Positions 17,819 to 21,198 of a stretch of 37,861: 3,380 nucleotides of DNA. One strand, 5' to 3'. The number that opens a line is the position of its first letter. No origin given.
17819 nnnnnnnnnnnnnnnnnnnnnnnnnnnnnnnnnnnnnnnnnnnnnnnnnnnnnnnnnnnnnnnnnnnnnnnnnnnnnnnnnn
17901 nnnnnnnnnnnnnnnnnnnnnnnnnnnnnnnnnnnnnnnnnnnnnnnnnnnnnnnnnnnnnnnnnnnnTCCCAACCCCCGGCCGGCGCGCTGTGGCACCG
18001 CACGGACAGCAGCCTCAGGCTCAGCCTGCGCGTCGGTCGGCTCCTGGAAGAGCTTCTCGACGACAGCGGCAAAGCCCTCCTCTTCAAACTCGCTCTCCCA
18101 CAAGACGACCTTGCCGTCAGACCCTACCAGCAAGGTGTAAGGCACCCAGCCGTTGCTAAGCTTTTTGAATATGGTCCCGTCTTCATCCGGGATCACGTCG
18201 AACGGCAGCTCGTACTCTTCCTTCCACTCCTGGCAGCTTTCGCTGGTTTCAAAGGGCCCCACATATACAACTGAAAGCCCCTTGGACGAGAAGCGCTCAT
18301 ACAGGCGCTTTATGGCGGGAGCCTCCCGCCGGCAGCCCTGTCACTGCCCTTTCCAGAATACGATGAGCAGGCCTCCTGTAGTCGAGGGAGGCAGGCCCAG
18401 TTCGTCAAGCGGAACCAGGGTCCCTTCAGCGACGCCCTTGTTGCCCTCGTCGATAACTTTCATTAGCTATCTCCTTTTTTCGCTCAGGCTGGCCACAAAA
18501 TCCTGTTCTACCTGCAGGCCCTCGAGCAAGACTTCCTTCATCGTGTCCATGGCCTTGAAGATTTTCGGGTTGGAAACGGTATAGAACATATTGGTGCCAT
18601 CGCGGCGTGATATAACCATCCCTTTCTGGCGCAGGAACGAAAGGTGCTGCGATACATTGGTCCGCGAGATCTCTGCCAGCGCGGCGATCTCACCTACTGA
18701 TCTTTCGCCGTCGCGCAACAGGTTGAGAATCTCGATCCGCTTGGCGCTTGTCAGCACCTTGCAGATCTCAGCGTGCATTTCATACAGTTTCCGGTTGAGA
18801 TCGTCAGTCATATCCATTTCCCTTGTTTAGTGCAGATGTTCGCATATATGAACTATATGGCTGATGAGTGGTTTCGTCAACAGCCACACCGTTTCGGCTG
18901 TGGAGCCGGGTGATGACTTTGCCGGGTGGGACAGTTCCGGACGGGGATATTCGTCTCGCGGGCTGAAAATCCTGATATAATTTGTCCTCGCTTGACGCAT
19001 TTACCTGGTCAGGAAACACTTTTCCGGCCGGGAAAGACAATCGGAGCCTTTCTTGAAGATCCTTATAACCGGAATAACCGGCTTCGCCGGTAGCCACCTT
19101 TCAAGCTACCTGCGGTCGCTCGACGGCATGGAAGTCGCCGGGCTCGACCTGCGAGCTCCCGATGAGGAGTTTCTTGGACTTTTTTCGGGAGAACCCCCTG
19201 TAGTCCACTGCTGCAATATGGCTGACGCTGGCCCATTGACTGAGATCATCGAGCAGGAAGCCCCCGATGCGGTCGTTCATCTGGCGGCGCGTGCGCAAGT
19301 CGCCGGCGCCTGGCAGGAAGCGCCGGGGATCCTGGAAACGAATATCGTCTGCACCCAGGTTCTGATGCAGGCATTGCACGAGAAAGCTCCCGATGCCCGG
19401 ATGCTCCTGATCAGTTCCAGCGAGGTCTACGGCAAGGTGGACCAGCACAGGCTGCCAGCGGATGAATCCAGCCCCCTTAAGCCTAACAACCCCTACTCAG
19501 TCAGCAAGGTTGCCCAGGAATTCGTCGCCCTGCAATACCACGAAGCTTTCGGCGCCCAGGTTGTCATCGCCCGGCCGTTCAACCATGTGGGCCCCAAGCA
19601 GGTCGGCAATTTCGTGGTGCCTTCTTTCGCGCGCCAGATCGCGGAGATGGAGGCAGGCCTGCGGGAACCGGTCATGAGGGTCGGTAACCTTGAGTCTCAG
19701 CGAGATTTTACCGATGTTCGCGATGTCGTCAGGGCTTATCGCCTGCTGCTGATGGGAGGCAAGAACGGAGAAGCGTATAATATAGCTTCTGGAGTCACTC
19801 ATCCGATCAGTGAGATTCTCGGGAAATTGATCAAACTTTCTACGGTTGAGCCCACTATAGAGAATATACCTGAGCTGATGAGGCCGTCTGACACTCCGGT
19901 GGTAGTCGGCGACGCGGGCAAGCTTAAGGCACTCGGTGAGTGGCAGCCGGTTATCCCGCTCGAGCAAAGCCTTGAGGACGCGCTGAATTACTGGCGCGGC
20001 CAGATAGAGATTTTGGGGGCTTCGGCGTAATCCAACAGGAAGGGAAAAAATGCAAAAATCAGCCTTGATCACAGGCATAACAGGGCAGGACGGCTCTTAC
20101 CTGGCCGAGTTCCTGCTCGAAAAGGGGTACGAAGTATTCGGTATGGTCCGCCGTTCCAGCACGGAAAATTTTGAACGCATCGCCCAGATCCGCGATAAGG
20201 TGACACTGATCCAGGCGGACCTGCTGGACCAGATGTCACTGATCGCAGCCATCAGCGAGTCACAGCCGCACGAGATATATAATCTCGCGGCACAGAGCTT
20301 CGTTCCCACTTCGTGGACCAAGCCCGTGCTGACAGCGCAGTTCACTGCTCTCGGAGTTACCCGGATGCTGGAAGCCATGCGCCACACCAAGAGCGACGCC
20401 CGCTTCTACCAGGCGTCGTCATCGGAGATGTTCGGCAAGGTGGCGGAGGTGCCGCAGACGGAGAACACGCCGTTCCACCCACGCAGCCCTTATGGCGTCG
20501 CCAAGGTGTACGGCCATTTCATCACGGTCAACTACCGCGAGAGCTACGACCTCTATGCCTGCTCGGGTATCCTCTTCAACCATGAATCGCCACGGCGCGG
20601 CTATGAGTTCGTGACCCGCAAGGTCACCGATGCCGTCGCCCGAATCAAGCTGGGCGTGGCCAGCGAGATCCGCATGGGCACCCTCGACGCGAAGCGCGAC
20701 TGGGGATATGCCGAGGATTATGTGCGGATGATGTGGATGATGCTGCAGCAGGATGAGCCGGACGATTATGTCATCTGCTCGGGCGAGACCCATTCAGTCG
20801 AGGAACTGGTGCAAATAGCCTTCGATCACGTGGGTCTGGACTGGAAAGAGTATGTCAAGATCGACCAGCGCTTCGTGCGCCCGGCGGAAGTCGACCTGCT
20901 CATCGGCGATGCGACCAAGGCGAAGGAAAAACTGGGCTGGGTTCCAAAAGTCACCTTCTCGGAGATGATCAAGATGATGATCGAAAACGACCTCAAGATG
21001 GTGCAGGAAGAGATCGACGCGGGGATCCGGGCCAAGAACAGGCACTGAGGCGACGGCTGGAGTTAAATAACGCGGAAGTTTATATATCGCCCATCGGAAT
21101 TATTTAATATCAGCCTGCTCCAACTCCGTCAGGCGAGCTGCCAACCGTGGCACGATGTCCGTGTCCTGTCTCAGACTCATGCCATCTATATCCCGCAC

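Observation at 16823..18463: In-frame TGA at the first Cys position of a thioredoxin-fold CxxC motif, fused to an SQR-like flavoprotein: candidate UxxC selenoprotein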

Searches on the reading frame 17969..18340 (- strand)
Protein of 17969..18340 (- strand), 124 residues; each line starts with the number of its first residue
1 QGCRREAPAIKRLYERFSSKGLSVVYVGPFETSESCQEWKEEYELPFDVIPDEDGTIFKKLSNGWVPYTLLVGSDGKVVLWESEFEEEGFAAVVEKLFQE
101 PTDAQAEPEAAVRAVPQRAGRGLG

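Call 62: search_protein_representatives(protein=window:17969-18340:-)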
Query: 124 residues. Proteins with E-value up to 0.001 (for the whole library): 424; up to 1e-10: 17; up to 1e-30: 3. The best 150 are listed.
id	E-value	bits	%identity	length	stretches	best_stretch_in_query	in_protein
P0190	2.7e-41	156.7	70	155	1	27-124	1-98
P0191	1.9e-33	131.4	72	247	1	27-107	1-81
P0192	8.9e-31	122.7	54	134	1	13-105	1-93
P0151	4.2e-30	120.5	51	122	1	12-117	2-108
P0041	3.4e-26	107.9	52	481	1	25-120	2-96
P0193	1.4e-25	105.9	55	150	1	25-113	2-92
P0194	4.8e-25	104.2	50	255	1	13-119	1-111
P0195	6.3e-23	97.4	59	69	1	27-95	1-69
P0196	3.4e-19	85.3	48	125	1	28-112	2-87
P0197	4.0e-18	81.8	59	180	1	20-88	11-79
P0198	2.7e-14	69.5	52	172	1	12-73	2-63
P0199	3.2e-14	69.2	49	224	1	1-71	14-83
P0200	1.8e-12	63.6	49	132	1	46-119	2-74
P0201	1.9e-12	63.5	50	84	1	50-107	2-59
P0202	9.7e-12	61.2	57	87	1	27-73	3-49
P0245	1.7e-06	44.3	26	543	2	2-76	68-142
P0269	7.0e-06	42.3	27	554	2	3-79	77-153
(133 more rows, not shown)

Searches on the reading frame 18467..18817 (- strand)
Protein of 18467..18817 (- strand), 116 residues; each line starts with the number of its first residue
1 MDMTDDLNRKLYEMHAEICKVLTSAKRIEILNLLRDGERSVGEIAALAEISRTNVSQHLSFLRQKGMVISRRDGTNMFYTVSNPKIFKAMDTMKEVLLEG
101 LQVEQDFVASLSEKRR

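Call 23: search_protein_families(library=ncbifam, proteins=[window:18467-18817:-], max_evalue=0.001)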
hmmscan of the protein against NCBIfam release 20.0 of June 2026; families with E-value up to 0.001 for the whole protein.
window:18467-18817:- (116 aa): 12 families
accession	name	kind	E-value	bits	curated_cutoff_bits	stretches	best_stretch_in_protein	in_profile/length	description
NF033788.1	HTH_metalloreg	subfamily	3.6e-22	78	55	1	16-88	2-75/77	metalloregulator ArsR/SmtB family transcription factor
NF033789.1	repress_SdpR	subfamily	3.6e-15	55.6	100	1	20-83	3-66/79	autorepressor SdpR family transcription factor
NF047906.1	CdPbTransRegCmtR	equivalog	2.8e-12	46.5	150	1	16-98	12-94/104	Cd(II)/Pb(II)-sensing metalloregulatory transcriptional regulator CmtR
NF040642.1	sulf_sens_BigR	equivalog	3.7e-12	46.2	155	1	16-95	11-90/95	sulfite-sensing transcriptional repressor BigR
NF045707.1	Dbac_1936_reg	equivalog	8.8e-11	41.7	115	1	12-102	4-94/99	ArsR/SmtB-type metalloregulator TsoR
NF041413.1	ArsR_Rv2640c_fam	equivalog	2.3e-09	37.7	155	1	20-84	37-104/118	Rv2640c family ArsR-like transcriptional regulator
NF007528.0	PRK10141.1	subfamily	4.1e-09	36.3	97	1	17-86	8-77/117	metalloregulator ArsR/SmtB family transcription factor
NF052532.1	TransRegPagRBaca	equivalog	7.9e-09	35.5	170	1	6-93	8-95/99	transcriptional repressor PagR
NF053755.1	MsvR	equivalog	3.4e-08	33.5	220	1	19-74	7-62/236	transcriptional factor MsvR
TIGR01884.1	cas_HTH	subfamily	1.1e-07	31.5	60.2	1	18-71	135-189/202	CRISPR-associated CARF protein Csa3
NF003158.0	PRK04132.1-3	equivalog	6e-06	23.6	1750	1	7-104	798-896/1437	replication factor C small subunit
NF040755.1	AgaR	equivalog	0.00081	18.6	260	0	23-81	4-62/256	transcriptional repressor AgaR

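Call 56: search_protein_families(library=pfam, proteins=[window:18467-18817:-], max_evalue=0.001)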
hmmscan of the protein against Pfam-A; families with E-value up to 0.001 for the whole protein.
window:18467-18817:- (116 aa): 10 families
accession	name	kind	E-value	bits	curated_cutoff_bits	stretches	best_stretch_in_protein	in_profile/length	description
PF01022.26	HTH_5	-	5.6e-15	55.4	22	1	26-69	3-46/47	Bacterial regulatory protein, arsR family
PF12840.13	HTH_20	-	1.4e-07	31.8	27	1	24-68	3-48/51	Helix-turn-helix domain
PF01978.25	TrmB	-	3.7e-06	27.1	25.6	1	32-90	16-65/68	Sugar-specific transcriptional regulator TrmB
PF12802.13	MarR_2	-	7.8e-06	26.4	27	1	29-74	9-56/61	MarR family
PF25213.1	HVO_A0261_N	-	6e-05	23.3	35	1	20-74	6-59/86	HVO_A0261 N-terminal domain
PF13412.12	HTH_24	-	6.9e-05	22.8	21.9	1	26-68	4-47/48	Winged helix-turn-helix DNA-binding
PF13518.12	HTH_28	-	8.7e-05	23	25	1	26-64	1-38/52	Helix-turn-helix domain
PF09339.16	HTH_IclR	-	0.00015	21.9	22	1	28-68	6-48/52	IclR helix-turn-helix domain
PF21476.4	PF0610-like_N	-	0.00075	20.1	33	0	27-60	3-36/50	PF0610-like, N-terminal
PF13545.12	HTH_Crp_2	-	0.00078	19.8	27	0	42-74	26-56/70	Crp-like helix-turn-helix domain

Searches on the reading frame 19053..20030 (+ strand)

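Call 23: search_protein_families(library=ncbifam, proteins=[window:19053-20030:+], max_evalue=0.001)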
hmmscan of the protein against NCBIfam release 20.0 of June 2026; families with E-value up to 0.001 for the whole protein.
window:19053-20030:+ (325 aa): 26 families (the best 25 are shown)
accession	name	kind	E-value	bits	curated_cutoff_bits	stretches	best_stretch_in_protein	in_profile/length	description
TIGR01181.1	dTDP_gluc_dehyt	equivalog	1.6e-40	139.2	365.1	1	2-315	1-312/321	dTDP-glucose 4,6-dehydratase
TIGR04180.1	EDH_00030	hypoth_equivalog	1.7e-37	129.1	475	1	3-299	1-294/297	NAD-dependent 4,6-dehydratase LegB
TIGR01472.1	gmd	equivalog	9.4e-33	113.8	415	1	3-261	3-266/342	GDP-mannose 4,6-dehydratase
TIGR01179.1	galE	equivalog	8e-30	103.8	262.3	1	2-313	1-324/332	UDP-glucose 4-epimerase GalE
TIGR02622.1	CDP_4_6_dhtase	equivalog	4e-23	82.1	278.45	1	2-315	6-331/352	CDP-glucose 4,6-dehydratase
NF007582.0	PRK10217.1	equivalog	1.8e-20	73.4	698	1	2-246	3-253/355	dTDP-glucose 4,6-dehydratase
NF007490.0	PRK10084.1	subfamily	2.8e-20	72.6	649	1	1-313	1-333/361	dTDP-glucose 4,6-dehydratase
TIGR02197.1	heptose_epim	equivalog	5.4e-19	68.5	274.6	1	3-311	1-310/316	ADP-glyceromanno-heptose 6-epimerase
NF047922.1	GDPFucSynFcl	equivalog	1.2e-15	57.7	500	1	61-314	44-301/308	GDP-L-fucose synthase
NF007956.0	PRK10675.1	subfamily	1.5e-14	53.9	394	1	1-229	1-237/338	UDP-glucose 4-epimerase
TIGR03466.1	HpnA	hypoth_equivalog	8.5e-14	51.2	367.65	1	1-275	1-258/327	hopanoid-associated sugar epimerase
NF008872.0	PRK11908.1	equivalog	6.6e-11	41.8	294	1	1-263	2-271/349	bifunctional UDP-4-keto-pentose/UDP-xylose synthase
NF005998.1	PRK08125.1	equivalog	7e-11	41.2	777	1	2-231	317-549/649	bifunctional UDP-4-amino-4-deoxy-L-arabinose formyltransferase/UDP-glucuronic acid oxidase ArnA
NF043036.1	ErythonDh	equivalog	3.3e-10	39.7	325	1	1-162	1-163/321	D-erythronate dehydrogenase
TIGR01214.1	rmlD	equivalog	7.5e-10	38.4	224.05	1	2-174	1-146/285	dTDP-4-dehydrorhamnose reductase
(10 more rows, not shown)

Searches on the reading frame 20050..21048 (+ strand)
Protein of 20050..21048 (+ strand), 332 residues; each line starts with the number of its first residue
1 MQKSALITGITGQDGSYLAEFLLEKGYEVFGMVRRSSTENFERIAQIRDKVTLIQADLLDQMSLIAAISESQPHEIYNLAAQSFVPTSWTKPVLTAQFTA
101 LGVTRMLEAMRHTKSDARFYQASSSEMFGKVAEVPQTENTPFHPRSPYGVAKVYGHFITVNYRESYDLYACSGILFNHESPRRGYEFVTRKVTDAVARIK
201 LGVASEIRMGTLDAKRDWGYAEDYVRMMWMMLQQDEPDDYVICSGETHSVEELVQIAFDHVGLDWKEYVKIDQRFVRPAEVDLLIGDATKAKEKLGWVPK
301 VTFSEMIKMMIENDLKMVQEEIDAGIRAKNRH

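Call 23: search_protein_families(library=ncbifam, proteins=[window:20050-21048:+], max_evalue=0.001)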
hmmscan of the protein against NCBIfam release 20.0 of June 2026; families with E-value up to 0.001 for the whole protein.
window:20050-21048:+ (332 aa): 20 families
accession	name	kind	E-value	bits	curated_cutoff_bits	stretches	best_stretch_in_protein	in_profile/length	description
TIGR01472.1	gmd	equivalog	7e-135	449.6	415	1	3-317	1-341/342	GDP-mannose 4,6-dehydratase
TIGR01181.1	dTDP_gluc_dehyt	equivalog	3e-32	112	365.1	1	5-312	2-309/321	dTDP-glucose 4,6-dehydratase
TIGR04180.1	EDH_00030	hypoth_equivalog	9.2e-32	110.3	475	1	6-301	2-296/297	NAD-dependent 4,6-dehydratase LegB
TIGR02622.1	CDP_4_6_dhtase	equivalog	1.8e-25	89.8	278.45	2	2-166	4-172/352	CDP-glucose 4,6-dehydratase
TIGR01179.1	galE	equivalog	6.1e-24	84.5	262.3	2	6-173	3-171/332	UDP-glucose 4-epimerase GalE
NF007490.0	PRK10084.1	subfamily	2.4e-15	56.4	649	1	6-315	4-335/361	dTDP-glucose 4,6-dehydratase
NF007582.0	PRK10217.1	equivalog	2.1e-14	53.4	698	1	4-308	3-325/355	dTDP-glucose 4,6-dehydratase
NF007956.0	PRK10675.1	subfamily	2.4e-10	40.1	394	1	5-155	3-156/338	UDP-glucose 4-epimerase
NF043036.1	ErythonDh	equivalog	6.9e-10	38.6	325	1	6-162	4-163/321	D-erythronate dehydrogenase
NF011728.1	PRK15181.1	equivalog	8.1e-10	38.2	760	1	3-309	16-332/348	Vi polysaccharide biosynthesis UDP-N-acetylglucosaminuronic acid C-4 epimerase TviC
NF047922.1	GDPFucSynFcl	equivalog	5e-06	26.2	500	1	32-312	18-299/308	GDP-L-fucose synthase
TIGR02197.1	heptose_epim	equivalog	5e-06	25.9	274.6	1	6-269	2-269/316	ADP-glyceromanno-heptose 6-epimerase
NF052578.1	StrlDmthSdmBMthl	equivalog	5.6e-06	26.3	600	1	5-256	3-240/328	sterol demethylase protein SdmB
TIGR03466.1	HpnA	hypoth_equivalog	8.4e-06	24.9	367.65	1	4-149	2-139/327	hopanoid-associated sugar epimerase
TIGR01214.1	rmlD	equivalog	3.3e-05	23.1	224.05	1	6-172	3-148/285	dTDP-4-dehydrorhamnose reductase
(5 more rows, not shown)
